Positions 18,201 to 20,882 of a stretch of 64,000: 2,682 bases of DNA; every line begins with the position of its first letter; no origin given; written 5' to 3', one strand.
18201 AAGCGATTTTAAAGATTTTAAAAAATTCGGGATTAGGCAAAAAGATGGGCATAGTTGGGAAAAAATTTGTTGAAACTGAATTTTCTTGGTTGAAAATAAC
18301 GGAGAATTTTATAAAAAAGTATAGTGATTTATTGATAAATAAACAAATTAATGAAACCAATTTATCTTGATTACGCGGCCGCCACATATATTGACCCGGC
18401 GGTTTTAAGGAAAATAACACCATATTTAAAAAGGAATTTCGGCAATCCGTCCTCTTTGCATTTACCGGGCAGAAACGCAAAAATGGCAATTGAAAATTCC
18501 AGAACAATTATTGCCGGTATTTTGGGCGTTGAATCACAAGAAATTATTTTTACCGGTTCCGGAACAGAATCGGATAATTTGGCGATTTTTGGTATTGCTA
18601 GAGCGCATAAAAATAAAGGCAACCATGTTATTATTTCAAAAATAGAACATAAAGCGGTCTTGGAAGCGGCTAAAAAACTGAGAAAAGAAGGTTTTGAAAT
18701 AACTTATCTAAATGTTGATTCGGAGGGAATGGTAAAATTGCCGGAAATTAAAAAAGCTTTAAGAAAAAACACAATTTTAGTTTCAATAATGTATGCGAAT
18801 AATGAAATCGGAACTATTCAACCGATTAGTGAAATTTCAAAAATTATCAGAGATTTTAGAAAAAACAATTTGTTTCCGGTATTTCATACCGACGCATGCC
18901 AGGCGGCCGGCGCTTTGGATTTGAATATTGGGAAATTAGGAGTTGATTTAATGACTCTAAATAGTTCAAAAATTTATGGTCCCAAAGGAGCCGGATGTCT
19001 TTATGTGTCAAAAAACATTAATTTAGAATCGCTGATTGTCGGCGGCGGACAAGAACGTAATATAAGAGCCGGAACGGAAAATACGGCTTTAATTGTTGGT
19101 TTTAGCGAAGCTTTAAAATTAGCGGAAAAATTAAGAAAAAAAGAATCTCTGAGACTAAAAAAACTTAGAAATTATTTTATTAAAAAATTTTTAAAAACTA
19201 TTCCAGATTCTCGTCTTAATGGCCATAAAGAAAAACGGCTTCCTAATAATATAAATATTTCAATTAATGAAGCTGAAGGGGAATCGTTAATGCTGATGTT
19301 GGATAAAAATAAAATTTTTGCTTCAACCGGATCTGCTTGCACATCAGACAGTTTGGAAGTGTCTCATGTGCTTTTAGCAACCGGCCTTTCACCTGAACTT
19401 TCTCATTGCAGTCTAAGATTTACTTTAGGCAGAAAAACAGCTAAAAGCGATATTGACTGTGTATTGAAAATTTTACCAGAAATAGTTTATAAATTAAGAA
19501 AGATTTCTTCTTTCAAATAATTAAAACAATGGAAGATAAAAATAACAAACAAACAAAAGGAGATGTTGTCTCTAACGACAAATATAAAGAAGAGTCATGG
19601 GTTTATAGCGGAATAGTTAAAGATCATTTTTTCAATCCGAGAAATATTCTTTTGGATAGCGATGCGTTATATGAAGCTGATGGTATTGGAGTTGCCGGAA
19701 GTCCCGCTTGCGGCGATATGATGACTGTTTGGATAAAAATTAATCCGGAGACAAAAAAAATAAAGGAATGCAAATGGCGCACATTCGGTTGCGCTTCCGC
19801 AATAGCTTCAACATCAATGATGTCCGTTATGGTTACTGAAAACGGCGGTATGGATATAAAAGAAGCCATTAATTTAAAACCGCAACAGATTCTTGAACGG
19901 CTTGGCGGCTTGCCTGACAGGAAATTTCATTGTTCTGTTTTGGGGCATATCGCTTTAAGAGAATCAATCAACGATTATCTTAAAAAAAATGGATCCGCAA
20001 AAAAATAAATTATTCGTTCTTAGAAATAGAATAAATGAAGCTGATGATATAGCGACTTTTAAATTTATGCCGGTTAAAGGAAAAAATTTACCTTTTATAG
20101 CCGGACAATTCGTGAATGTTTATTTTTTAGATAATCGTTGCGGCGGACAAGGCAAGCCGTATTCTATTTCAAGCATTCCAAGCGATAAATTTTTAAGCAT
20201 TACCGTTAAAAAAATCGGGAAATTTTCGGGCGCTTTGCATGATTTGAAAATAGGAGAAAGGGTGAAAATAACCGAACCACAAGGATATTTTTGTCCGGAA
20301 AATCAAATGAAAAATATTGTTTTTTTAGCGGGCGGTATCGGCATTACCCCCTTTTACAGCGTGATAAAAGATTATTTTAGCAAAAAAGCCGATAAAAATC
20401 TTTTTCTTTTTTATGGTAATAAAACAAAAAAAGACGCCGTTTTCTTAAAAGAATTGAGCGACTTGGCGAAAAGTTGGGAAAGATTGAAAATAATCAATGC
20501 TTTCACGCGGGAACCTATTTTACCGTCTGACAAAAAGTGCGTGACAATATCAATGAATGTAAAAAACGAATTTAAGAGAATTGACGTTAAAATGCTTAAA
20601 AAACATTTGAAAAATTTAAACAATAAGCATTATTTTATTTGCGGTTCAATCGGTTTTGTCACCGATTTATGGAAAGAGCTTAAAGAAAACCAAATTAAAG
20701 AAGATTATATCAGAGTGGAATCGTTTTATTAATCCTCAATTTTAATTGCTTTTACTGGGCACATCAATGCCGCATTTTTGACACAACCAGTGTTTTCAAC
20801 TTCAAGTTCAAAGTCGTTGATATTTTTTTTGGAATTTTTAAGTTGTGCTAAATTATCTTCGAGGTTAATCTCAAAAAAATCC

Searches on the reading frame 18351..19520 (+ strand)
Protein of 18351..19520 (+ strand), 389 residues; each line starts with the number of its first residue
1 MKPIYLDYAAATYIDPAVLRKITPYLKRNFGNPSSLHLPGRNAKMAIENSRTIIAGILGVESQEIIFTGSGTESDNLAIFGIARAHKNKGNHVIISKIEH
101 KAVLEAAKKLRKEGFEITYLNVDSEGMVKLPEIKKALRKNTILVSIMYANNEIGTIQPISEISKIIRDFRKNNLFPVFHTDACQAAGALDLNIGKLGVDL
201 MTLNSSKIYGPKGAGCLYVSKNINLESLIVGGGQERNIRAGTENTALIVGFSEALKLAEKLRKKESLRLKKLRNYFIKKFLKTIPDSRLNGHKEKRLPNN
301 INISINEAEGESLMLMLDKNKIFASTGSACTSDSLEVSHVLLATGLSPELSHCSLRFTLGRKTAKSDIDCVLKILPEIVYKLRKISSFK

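Call 39: search_protein_families(library=pfam, max_evalue=0.001, proteins=[window:18351-19520:+])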
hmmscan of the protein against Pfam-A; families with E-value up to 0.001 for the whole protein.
window:18351-19520:+ (389 aa): 3 families
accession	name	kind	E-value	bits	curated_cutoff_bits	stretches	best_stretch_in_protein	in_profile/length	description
PF00266.25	Aminotran_5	-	7.4e-72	242.8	21.5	1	4-370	1-370/371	Aminotransferase class-V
PF01212.27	Beta_elim_lyase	-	2.5e-06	27.5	27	1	61-189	46-176/288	Beta-eliminating lyase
PF00155.27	Aminotran_1_2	-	0.00032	20.4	19.7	1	62-178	65-184/361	Aminotransferase class I and II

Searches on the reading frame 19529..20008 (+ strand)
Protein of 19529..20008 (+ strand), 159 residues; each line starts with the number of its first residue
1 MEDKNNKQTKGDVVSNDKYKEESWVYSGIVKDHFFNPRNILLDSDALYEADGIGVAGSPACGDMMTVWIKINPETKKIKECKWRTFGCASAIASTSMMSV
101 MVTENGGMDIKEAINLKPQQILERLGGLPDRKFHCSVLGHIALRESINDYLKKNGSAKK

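Call 39: search_protein_families(library=pfam, max_evalue=0.001, proteins=[window:19529-20008:+])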
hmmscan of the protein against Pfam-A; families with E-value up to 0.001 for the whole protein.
window:19529-20008:+ (159 aa): 1 family
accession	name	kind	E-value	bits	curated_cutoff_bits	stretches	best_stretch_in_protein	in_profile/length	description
PF01592.21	NifU_N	-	3.1e-35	121.5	22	1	26-155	2-125/127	NifU-like N terminal domain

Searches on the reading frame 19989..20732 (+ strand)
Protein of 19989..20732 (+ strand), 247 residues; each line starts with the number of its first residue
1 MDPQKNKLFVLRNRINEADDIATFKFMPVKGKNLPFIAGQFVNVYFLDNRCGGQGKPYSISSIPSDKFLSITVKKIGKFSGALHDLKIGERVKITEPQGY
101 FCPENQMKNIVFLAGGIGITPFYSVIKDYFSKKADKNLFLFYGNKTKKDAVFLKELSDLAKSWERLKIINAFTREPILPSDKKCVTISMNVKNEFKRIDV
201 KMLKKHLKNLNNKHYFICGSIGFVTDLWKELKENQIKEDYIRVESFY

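Call 39: search_protein_families(library=pfam, max_evalue=0.001, proteins=[window:19989-20732:+])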
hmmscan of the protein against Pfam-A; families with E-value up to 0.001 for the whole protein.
window:19989-20732:+ (247 aa): 4 families
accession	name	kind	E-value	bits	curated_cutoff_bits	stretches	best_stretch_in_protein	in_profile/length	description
PF00175.26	NAD_binding_1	-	7.2e-15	56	22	1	112-226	1-106/109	Oxidoreductase NAD-binding domain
PF08030.17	NAD_binding_6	-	2.4e-07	31.4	22.2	1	108-188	2-90/156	Ferric reductase NAD binding domain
PF00970.30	FAD_binding_6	-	8.1e-06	26.5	21.1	1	11-101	4-97/99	Oxidoreductase FAD-binding domain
PF08022.18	FAD_binding_8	-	0.00017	22.1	22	1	30-85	23-80/109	FAD-binding domain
